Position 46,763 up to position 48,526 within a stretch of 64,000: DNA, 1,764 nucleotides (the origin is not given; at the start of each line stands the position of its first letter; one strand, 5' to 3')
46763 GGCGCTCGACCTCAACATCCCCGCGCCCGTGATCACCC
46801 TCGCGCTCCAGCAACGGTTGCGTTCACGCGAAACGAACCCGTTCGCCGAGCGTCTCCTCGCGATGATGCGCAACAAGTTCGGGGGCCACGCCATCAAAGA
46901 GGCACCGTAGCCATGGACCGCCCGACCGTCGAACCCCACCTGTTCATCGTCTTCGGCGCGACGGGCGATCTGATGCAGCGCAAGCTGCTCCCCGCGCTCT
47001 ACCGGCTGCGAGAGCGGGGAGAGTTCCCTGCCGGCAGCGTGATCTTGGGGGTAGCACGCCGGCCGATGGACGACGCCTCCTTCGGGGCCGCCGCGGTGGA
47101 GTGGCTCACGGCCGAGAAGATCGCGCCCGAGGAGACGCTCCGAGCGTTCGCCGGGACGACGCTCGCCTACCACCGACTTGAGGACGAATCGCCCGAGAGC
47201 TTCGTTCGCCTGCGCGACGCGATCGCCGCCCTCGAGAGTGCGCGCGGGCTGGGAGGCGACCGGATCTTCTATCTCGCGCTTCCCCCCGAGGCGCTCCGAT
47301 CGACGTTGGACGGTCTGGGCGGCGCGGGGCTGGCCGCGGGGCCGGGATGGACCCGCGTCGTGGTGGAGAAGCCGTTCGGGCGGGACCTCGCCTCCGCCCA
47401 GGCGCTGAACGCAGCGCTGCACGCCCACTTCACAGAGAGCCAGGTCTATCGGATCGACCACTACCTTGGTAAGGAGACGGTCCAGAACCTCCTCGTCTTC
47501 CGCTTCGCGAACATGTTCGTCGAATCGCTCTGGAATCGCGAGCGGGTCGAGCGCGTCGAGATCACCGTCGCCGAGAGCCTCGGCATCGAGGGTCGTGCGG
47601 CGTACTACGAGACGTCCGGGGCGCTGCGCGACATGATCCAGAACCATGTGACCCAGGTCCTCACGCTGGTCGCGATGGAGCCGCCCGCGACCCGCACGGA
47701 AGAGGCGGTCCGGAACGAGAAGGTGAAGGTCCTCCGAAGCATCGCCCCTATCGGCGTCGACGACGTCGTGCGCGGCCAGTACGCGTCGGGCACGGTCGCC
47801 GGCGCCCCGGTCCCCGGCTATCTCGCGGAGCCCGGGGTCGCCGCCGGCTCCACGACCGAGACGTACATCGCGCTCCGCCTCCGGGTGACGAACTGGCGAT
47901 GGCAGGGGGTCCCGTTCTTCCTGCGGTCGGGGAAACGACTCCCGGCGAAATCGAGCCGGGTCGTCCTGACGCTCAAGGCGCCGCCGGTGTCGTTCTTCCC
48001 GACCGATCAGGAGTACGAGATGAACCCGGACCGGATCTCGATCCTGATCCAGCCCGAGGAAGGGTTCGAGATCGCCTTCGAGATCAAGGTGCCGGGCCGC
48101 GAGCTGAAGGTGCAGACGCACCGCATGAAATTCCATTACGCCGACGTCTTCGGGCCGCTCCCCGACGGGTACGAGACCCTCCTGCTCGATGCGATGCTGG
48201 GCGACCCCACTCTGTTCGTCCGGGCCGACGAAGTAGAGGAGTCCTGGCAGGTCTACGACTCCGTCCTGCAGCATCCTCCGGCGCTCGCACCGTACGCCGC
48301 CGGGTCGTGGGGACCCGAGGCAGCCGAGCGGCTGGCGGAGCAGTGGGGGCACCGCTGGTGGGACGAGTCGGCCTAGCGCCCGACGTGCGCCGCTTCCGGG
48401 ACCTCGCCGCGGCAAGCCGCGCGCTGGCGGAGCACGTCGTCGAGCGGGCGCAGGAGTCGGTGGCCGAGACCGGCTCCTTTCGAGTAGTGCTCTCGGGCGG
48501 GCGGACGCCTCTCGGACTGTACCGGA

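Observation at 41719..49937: Complete bacterial-style oxidative pentose-phosphate module (tkt-pgi-HAD-gnd-zwf-pgl plus ROK glucokinase) in an archaeon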

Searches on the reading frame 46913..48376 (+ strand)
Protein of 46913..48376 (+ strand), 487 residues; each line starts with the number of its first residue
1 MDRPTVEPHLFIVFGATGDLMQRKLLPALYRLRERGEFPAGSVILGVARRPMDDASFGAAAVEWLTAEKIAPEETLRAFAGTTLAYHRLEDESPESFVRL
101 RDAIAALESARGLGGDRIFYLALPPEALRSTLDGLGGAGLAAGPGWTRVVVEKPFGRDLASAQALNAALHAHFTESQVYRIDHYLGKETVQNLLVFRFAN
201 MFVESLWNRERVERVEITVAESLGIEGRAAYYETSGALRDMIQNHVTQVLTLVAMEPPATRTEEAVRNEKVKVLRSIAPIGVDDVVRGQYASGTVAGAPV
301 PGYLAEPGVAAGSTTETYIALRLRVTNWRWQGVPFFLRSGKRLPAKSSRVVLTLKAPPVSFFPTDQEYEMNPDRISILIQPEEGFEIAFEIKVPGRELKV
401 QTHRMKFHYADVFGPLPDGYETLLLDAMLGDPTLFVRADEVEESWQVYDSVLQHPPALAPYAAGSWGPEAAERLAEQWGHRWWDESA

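Call 5: search_protein_families(library=pfam, proteins=[window:46913-48376:+])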
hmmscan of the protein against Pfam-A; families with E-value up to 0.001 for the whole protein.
window:46913-48376:+ (487 aa): 2 families
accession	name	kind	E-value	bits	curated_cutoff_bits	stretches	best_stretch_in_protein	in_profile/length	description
PF02781.21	G6PD_C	-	1e-108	363.3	27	1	194-483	1-296/296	Glucose-6-phosphate dehydrogenase, C-terminal domain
PF00479.28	G6PD_N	-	4e-55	187.7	22.1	1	12-192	1-183/183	Glucose-6-phosphate dehydrogenase, NAD binding domain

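Call 6: search_protein_families(library=ncbifam, proteins=[window:46913-48376:+])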
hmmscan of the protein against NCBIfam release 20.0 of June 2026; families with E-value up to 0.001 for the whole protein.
window:46913-48376:+ (487 aa): 3 families
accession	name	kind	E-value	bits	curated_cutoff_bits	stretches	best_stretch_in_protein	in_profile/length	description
TIGR00871.1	zwf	equivalog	4.3e-165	550.1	400.6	1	8-484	2-485/486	glucose-6-phosphate dehydrogenase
NF009492.0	PRK12853.1-3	equivalog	1.1e-123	413.8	428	1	5-476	6-465/472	glucose-6-phosphate dehydrogenase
NF004331.0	PRK05722.2-1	equivalog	9.2e-52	176.7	622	1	12-356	7-326/425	glucose-6-phosphate dehydrogenase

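Call 17: find_homologous_proteins(query=window:46913-48376:+)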
Query window:46913-48376:+ (487 aa): 8000 proteins with E <= 0.001 among 8000 candidates; the best 120 are listed.
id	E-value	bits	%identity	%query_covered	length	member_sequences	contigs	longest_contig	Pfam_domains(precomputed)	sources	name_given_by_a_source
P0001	3.3e-292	988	89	100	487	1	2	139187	PF02781.22,PF00479.29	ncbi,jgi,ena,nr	ncbi:MAG TPA: glucose-6-phosphate dehydrogenase [Thermoplasmata archaeon]|nr:glucose-6-phosphate deh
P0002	4.4e-290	981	100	90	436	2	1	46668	PF02781.22,PF00479.29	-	-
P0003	8.0e-271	918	83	99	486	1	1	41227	PF02781.22,PF00479.29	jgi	jgi:glucose-6-phosphate 1-dehydrogenase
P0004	1.0e-260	884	82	99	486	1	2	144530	PF02781.22,PF00479.29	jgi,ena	-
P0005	6.3e-254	862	79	99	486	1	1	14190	PF02781.22,PF00479.29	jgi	jgi:glucose-6-phosphate 1-dehydrogenase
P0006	9.3e-254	861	80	99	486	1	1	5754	PF02781.22,PF00479.29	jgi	jgi:glucose-6-phosphate 1-dehydrogenase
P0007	3.8e-252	856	78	99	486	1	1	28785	PF02781.22,PF00479.29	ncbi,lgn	ncbi:MAG: glucose-6-phosphate dehydrogenase [Thermoplasmata archaeon]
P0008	6.3e-248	842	77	99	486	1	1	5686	PF02781.22,PF00479.29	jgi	jgi:glucose-6-phosphate 1-dehydrogenase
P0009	4.4e-247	839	76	99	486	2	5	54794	PF02781.22,PF00479.29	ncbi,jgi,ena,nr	ncbi:MAG TPA: glucose-6-phosphate dehydrogenase [Thermoplasmata archaeon]|nr:glucose-6-phosphate deh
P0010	2.6e-242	824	75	99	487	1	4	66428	PF02781.22,PF00479.29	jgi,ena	-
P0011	8.9e-241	819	74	99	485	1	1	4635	PF02781.22,PF00479.29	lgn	-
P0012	2.6e-240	817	75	99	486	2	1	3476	PF02781.22,PF00479.29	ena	-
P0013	5.5e-237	806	74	99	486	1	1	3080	PF02781.22,PF00479.29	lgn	-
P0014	7.5e-235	799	72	99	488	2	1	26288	PF02781.22,PF00479.29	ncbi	-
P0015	1.6e-232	791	71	100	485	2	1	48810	PF02781.22,PF00479.29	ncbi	-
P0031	3.6e-226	770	71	99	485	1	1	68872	PF02781.22,PF00479.29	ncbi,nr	ncbi:MAG: glucose-6-phosphate dehydrogenase [Thermoplasmata archaeon]|nr:glucose-6-phosphate dehydro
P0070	1.1e-219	749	69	100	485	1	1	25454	PF02781.22,PF00479.29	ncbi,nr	ncbi:MAG: glucose-6-phosphate dehydrogenase [Thermoplasmata archaeon]|nr:glucose-6-phosphate dehydro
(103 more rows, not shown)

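Call 30: search_protein_representatives(protein=window:46913-48376:+)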
Query: 487 residues. Proteins with E-value up to 0.001 (for the whole library): 21459; up to 1e-10: 11830; up to 1e-30: 4348. The best 150 are listed.
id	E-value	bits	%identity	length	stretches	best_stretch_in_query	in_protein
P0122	1.0e-150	519.8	50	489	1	2-483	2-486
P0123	1.7e-137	476.2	51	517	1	3-482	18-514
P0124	8.8e-129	447.5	47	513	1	7-482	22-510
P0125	3.7e-128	445.4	49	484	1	7-475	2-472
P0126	3.0e-127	442.4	45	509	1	6-483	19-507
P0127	4.6e-126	438.5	48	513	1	7-482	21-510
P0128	6.9e-126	437.9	45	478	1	10-480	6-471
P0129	1.9e-125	436.4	46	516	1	7-482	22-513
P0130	5.5e-125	435.0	58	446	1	122-460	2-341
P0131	1.3e-124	433.8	49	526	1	7-483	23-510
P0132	2.7e-124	432.7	46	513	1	6-482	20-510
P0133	7.1e-123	428.0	45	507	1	8-482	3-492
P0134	2.1e-122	426.4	48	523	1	7-479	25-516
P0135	6.6e-122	424.8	47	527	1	4-482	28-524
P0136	6.7e-122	424.8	57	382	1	5-364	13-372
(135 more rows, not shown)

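Call 31: list_cluster_members(proteins=[P0122, P0123, P0124, P0125, P0126, P0127, P0128, P0129, P0131, P0132])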
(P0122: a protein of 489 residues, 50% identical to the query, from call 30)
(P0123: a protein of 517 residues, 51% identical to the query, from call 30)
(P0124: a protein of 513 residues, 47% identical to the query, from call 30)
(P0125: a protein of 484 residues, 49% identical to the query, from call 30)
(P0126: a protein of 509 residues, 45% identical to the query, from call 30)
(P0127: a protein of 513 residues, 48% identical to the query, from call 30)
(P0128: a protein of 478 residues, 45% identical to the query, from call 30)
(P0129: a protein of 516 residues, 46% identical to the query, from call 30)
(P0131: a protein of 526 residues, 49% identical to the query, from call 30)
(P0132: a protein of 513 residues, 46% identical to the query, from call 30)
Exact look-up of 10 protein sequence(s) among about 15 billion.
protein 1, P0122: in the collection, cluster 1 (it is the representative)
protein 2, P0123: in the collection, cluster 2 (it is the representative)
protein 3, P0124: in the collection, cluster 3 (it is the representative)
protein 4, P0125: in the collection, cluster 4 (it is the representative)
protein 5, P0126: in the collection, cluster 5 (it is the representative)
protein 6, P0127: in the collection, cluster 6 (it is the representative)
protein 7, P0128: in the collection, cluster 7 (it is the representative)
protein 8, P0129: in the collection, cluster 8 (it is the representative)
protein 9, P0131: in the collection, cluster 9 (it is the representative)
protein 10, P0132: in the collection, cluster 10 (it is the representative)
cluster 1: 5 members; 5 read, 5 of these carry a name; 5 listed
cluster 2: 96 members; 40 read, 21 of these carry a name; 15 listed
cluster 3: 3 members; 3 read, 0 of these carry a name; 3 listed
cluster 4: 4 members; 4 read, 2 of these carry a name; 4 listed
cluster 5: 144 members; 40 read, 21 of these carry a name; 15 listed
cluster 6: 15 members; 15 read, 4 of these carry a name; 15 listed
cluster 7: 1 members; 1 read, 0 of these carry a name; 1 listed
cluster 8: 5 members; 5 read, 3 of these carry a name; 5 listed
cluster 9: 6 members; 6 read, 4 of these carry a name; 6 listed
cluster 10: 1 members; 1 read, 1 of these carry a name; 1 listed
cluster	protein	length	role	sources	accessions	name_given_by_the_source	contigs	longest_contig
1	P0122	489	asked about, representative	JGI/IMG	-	glucose-6-phosphate 1-dehydrogenase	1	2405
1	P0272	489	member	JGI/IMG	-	glucose-6-phosphate 1-dehydrogenase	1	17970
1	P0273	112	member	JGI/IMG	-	glucose-6-phosphate 1-dehydrogenase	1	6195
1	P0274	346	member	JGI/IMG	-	glucose-6-phosphate 1-dehydrogenase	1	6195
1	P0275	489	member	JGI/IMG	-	glucose-6-phosphate 1-dehydrogenase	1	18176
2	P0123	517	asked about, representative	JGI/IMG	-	glucose-6-phosphate 1-dehydrogenase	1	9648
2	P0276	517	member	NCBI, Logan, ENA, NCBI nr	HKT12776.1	MAG TPA: glucose-6-phosphate dehydrogenase [Terriglobia bacterium] | glucose-6-phosphate dehydrogenase [Terriglobia bacterium]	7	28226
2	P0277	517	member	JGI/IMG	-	glucose-6-phosphate 1-dehydrogenase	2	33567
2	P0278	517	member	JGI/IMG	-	glucose-6-phosphate 1-dehydrogenase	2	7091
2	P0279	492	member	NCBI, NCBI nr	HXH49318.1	MAG TPA: glucose-6-phosphate dehydrogenase [Terriglobia bacterium] | glucose-6-phosphate dehydrogenase [Terriglobia bacterium]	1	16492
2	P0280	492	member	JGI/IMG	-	glucose-6-phosphate 1-dehydrogenase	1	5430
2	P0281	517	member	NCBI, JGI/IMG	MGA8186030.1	MAG: glucose-6-phosphate dehydrogenase [Terriglobia bacterium] | glucose-6-phosphate 1-dehydrogenase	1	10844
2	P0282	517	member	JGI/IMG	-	glucose-6-phosphate 1-dehydrogenase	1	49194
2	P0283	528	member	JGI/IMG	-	glucose-6-phosphate 1-dehydrogenase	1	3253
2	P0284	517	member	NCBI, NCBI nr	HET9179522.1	MAG TPA: glucose-6-phosphate dehydrogenase [Terriglobia bacterium] | glucose-6-phosphate dehydrogenase [Terriglobia bacterium]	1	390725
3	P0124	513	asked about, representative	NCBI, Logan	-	-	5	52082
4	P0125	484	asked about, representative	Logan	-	-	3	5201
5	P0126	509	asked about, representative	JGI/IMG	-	glucose-6-phosphate 1-dehydrogenase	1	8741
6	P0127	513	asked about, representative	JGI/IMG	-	-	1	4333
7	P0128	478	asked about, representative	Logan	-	-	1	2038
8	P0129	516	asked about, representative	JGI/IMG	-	glucose-6-phosphate 1-dehydrogenase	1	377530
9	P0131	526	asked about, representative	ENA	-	-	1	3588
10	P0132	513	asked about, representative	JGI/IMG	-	glucose-6-phosphate 1-dehydrogenase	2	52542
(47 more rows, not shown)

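Call 33: find_related_loci(query=A1, collection=genome_contigs, flank=10000)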
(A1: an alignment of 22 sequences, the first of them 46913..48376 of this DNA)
Query A1 (487 aa) in genome_contigs; peptide patterns used: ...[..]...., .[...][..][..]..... (x = any residue, [..] = any of these).
599 stretches matched a pattern (row limit reached: there are more); 598 encode a relative of the query (tblastn E <= 1e-3); the best 80 are kept; 80 distinct loci.
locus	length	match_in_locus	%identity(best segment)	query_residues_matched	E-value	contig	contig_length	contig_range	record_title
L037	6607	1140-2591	51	6-478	1e-160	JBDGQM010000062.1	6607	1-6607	MAG: Salinibacter sp. isolate DAL-Ass_25_84C1R DAL-Ass_25_84C1R_62, whole genome shotgun sequence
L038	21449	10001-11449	47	3-482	8e-151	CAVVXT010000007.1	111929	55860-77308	MAG: Nitrososphaeria archaeon isolate MFD03726.bin.1.205 genome assembly, contig: contig_115910, whole genome shotgun se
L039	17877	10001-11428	48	6-482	3e-147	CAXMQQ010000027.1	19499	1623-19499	MAG: uncultured Acidimicrobiia bacterium isolate 10C-St20-MC-01_bin.8.orig genome assembly, contig: k141_198504, whole g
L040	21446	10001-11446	48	1-482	3e-145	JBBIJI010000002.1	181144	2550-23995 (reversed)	MAG: Nitrospiraceae bacterium isolate MTF170219_bin_159 NODE_26_length_181144_cov_14.170690, whole genome shotgun sequen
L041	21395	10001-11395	49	5-475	6e-141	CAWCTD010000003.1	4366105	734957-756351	MAG: Bryobacterales bacterium isolate MFD01299.bin.2.200 genome assembly, contig: contig_6213, whole genome shotgun sequ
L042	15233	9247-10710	48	5-482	3e-140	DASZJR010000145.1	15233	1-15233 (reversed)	MAG TPA_asm: Candidatus Dormiibacterota bacterium isolate SMAG_U6634 k141_4686577, whole genome shotgun sequence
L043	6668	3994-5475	47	7-482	2e-140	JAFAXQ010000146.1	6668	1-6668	MAG: Ktedonobacteraceae bacterium isolate CP_BM_RX_R7_7 BM_RX_R7_k147_163822, whole genome shotgun sequence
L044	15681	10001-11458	48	5-482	7e-139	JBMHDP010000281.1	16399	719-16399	MAG: Planctomycetota bacterium isolate xHP1_bin.172 c_000000000281, whole genome shotgun sequence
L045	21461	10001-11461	46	7-482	3e-138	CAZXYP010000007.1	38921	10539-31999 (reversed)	MAG TPA_asm: uncultured Anaerolineales bacterium isolate binchicken_co107_231 genome assembly, contig: NODE_2601_length_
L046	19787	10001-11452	47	8-482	2e-136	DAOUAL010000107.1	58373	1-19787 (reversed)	MAG TPA_asm: Anaerolineae bacterium isolate H63_652 k137_428259, whole genome shotgun sequence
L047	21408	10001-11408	49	7-474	8e-139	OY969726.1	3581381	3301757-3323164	MAG: uncultured Bacteroidetes bacterium isolate MFD05502.bin.4.212 genome assembly, chromosome: 1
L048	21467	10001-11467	46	5-479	3e-136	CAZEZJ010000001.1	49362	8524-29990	MAG TPA_asm: uncultured Blastocatellaceae bacterium isolate binchicken_co174_37 genome assembly, contig: NODE_125_length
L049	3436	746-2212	47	5-479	3e-141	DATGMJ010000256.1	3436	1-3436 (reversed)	MAG TPA_asm: Chloroflexota bacterium isolate SMAG_U9909 k141_406540, whole genome shotgun sequence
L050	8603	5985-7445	47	7-482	3e-136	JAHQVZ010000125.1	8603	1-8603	MAG: Leptolyngbyaceae cyanobacterium MAG.088 Posi_088-P27605, whole genome shotgun sequence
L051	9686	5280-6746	46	5-482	1e-135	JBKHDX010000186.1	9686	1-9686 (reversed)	MAG: Spirulinaceae cyanobacterium isolate D1M04_3 NODE_3491_length_9686_cov_15.377012, whole genome shotgun sequence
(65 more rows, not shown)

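Call 38: find_encoding_contigs(protein=P0001, flank=10000, max_places=3)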
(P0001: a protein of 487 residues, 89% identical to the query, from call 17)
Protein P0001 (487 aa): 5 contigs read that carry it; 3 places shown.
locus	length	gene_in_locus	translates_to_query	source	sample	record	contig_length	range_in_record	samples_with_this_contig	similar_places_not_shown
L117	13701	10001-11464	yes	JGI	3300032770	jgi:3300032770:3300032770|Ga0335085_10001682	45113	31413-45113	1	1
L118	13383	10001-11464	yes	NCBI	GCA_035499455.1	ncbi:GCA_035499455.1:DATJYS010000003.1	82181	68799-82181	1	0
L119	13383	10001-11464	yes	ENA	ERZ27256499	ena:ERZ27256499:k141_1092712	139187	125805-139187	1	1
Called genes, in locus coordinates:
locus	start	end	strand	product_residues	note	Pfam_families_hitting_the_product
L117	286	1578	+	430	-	PF19300:BPD_transp_1_N (faint), PF00528:BPD_transp_1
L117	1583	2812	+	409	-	PF12911:OppC_N, PF00528:BPD_transp_1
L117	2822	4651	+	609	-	PF00005:ABC_tran, PF13304:AAA_21 (weak), PF08352:oligo_HPY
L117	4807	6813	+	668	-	PF00456:Transketolase_N, PF02779:Transket_pyr, PF22613:Transketolase_C_1, PF02780:Transketolase_C (weak)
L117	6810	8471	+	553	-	PF00342:PGI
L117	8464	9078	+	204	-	PF00702:Hydrolase, PF13419:HAD_2, PF13242:Hydrolase_like (weak)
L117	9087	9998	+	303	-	PF03446:NAD_binding_2, PF00393:6PGD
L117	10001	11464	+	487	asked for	PF00479:G6PD_N, PF02781:G6PD_C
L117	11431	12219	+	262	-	PF01182:Glucosamine_iso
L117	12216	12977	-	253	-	-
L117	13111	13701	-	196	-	?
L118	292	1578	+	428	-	PF19300:BPD_transp_1_N (faint), PF00528:BPD_transp_1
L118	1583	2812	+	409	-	PF12911:OppC_N, PF00528:BPD_transp_1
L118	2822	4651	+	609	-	PF00005:ABC_tran, PF13304:AAA_21 (weak), PF08352:oligo_HPY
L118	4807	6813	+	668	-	PF00456:Transketolase_N, PF02779:Transket_pyr, PF22613:Transketolase_C_1, PF02780:Transketolase_C (weak)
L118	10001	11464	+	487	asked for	PF00479:G6PD_N, PF02781:G6PD_C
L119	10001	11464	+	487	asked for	PF00479:G6PD_N, PF02781:G6PD_C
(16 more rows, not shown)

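Call 73: search_protein_families(library=pfam, proteins=[L038:1400-2464:+, L038:4845-5831:+, L038:6927-8072:+, L038:8170-9900:+, L038:12191-12886:-, L038:13113-13934:-, L038:13892-14926:-, L038:16847-18787:-, L038:19562-20890:+])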
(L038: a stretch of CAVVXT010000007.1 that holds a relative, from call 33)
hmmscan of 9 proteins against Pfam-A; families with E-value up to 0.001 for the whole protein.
L038:1400-2464:+ (355 aa): 4 families
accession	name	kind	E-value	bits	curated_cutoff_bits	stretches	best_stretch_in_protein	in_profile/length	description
PF00107.32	ADH_zinc_N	-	1.2e-29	103.3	31.8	1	190-314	1-125/129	Zinc-binding dehydrogenase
PF08240.17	ADH_N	-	6.3e-28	97.5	23.5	1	42-151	2-103/104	Alcohol dehydrogenase GroES-like domain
PF16912.11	Glu_dehyd_C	-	4.4e-11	43.1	34.9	1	161-341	6-199/211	Glucose dehydrogenase C-terminus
PF13602.12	ADH_zinc_N_2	-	1.1e-09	39.7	27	1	222-348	1-128/134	Zinc-binding dehydrogenase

L038:4845-5831:+ (329 aa): 1 family
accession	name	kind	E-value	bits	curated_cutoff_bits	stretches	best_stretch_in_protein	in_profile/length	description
PF00586.29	AIRS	-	8.8e-17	62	24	1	36-147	2-111/112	AIR synthase related protein, N-terminal domain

L038:6927-8072:+ (382 aa): 3 families
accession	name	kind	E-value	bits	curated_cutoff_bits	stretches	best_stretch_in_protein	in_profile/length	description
PF22725.1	GFO_IDH_MocA_C3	-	7.4e-34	116.9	27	1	145-279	4-124/124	GFO/IDH/MocA C-terminal domain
PF02894.22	GFO_IDH_MocA_C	-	1.9e-23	83.8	22.9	1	146-379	1-217/218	Oxidoreductase family, C-terminal alpha/beta domain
PF01408.29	GFO_IDH_MocA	-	5.5e-23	82.4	24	1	7-134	1-120/120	Oxidoreductase family, NAD-binding Rossmann fold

L038:8170-9900:+ (577 aa): 1 family
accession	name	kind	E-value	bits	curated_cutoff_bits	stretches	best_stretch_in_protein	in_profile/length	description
PF00342.24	PGI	-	1.5e-18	67.2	22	1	79-308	72-309/486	Phosphoglucose isomerase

L038:12191-12886:- (232 aa): 3 families
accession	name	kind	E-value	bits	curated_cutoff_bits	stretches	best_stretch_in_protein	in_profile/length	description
PF00175.26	NAD_binding_1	-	1.3e-15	58.4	22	1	114-215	1-108/109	Oxidoreductase NAD-binding domain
PF00970.30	FAD_binding_6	-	2.8e-07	31.2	21.1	1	15-108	4-99/99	Oxidoreductase FAD-binding domain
PF08030.17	NAD_binding_6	-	7e-05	23.4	22.2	0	113-183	5-84/156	Ferric reductase NAD binding domain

L038:13113-13934:- (274 aa): 3 families
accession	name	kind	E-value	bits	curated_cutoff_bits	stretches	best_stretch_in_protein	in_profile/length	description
PF01061.29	ABC2_membrane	-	3.2e-38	131.8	26.9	1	33-239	10-210/211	ABC-2 type transporter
PF12698.13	ABC2_membrane_3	-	9.7e-21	74.7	31.6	1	74-266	157-346/347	ABC-2 family transporter protein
PF12679.13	ABC2_membrane_2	-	4.1e-11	43.1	27.2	1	92-267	80-276/283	ABC-2 family transporter protein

L038:13892-14926:- (345 aa): 7 families
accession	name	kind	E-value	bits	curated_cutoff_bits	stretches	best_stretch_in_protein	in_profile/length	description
PF00005.33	ABC_tran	-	1.9e-33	116.4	25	1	38-179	2-135/137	ABC transporter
PF13732.12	DrrA1-3_C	-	9.6e-10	39.5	27.4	1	235-319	1-80/81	ATP-binding protein DrrA1-3-like, C-terminal domain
PF13175.12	AAA_15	-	6.8e-09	36.2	32.1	0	32-72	9-48/374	AAA ATPase domain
PF13304.12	AAA_21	-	6.9e-07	30.1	27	0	49-67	1-19/304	AAA domain, putative AbiEii toxin, Type IV TA system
PF13476.12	AAA_23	-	2.2e-05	25.6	27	1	33-67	6-39/201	AAA domain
PF02463.25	SMC_N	-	0.00017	21.5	40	0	33-224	9-212/220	RecF/RecN/SMC N terminal domain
PF00004.35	AAA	-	0.00087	20.2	21.2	0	52-78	3-29/131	ATPase family associated with various cellular activities (AAA)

L038:16847-18787:- (647 aa): 2 families
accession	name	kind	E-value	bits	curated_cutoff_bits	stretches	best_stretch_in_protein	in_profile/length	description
PF01314.23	AFOR_C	-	3.7e-112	375.7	27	1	254-641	7-381/385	Aldehyde ferredoxin oxidoreductase, domains 2 & 3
PF02730.20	AFOR_N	-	7.2e-72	241.7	29.8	1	39-237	1-198/199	Aldehyde ferredoxin oxidoreductase, N-terminal domain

L038:19562-20890:+ (443 aa): 2 families
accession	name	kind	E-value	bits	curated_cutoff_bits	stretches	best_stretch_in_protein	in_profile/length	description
PF00390.24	malic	-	1.4e-28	100.3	23.1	2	27-121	3-118/182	Malic enzyme, N-terminal domain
PF03949.21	Malic_M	-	3.1e-23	82.8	23.5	1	171-391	2-248/258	Malic enzyme, NAD binding domain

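Call 81: find_encoding_contigs(protein=P0031, flank=9000, max_places=2)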
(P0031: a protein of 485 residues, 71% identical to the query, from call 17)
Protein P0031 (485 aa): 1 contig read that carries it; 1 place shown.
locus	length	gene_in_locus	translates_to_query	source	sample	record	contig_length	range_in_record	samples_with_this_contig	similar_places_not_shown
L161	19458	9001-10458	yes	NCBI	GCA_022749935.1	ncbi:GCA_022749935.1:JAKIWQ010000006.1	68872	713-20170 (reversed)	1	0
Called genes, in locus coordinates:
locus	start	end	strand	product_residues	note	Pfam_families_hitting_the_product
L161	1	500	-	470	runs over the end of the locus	PF01909:NTP_transf_2, PF09249:tRNA_NucTransf2, PF21133:CAA_C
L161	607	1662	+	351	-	PF04055:Radical_SAM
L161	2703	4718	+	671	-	PF00456:Transketolase_N, PF02779:Transket_pyr, PF02780:Transketolase_C, PF22613:Transketolase_C_1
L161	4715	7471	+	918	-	PF00923:TAL_FSA, PF00342:PGI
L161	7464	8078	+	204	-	PF00702:Hydrolase, PF13419:HAD_2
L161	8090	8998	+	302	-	PF03446:NAD_binding_2, PF00393:6PGD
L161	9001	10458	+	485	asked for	PF00479:G6PD_N, PF02781:G6PD_C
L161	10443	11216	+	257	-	PF01182:Glucosamine_iso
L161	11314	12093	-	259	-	PF00480:ROK (weak)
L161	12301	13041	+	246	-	PF00175:NAD_binding_1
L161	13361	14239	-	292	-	PF01872:RibD_C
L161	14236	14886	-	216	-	PF01227:GTP_cyclohydroI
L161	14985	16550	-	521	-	PF01266:DAO, PF13450:NAD_binding_8 (weak), PF00355:Rieske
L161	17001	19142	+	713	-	-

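Call 82: find_encoding_contigs(protein=P0070, flank=9000, max_places=2)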
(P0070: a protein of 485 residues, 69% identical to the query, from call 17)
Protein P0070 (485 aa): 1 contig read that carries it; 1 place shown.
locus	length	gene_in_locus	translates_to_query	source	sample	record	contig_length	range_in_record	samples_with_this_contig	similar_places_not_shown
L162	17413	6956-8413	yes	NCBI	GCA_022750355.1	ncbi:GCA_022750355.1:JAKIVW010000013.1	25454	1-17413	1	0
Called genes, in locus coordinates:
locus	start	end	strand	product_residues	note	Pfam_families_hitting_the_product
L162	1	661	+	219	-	PF06197:DUF998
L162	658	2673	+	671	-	PF00456:Transketolase_N, PF02779:Transket_pyr, PF02780:Transketolase_C, PF22613:Transketolase_C_1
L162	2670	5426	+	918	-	PF00923:TAL_FSA, PF00342:PGI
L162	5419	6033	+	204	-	PF00702:Hydrolase, PF13419:HAD_2 (weak), PF13242:Hydrolase_like (weak)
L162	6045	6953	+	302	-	PF03446:NAD_binding_2, PF00393:6PGD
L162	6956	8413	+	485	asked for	PF00479:G6PD_N, PF02781:G6PD_C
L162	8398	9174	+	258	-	PF01182:Glucosamine_iso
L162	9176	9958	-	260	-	PF00480:ROK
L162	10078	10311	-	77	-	-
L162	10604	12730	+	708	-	-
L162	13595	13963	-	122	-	PF12773:DZR (faint), PF13240:Zn_Ribbon_1 (faint), PF13248:Zn_ribbon_3 (faint), PF17032:Zn_ribbon_15 (faint)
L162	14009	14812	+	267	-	-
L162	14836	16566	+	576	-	PF00749:tRNA-synt_1c, PF03950:tRNA-synt_1c_C, PF20974:tRNA-synt_1c_C2 (weak)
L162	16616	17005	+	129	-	PF00903:Glyoxalase, PF13669:Glyoxalase_4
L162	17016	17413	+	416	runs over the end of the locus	PF00083:Sugar_tr (faint), PF07690:MFS_1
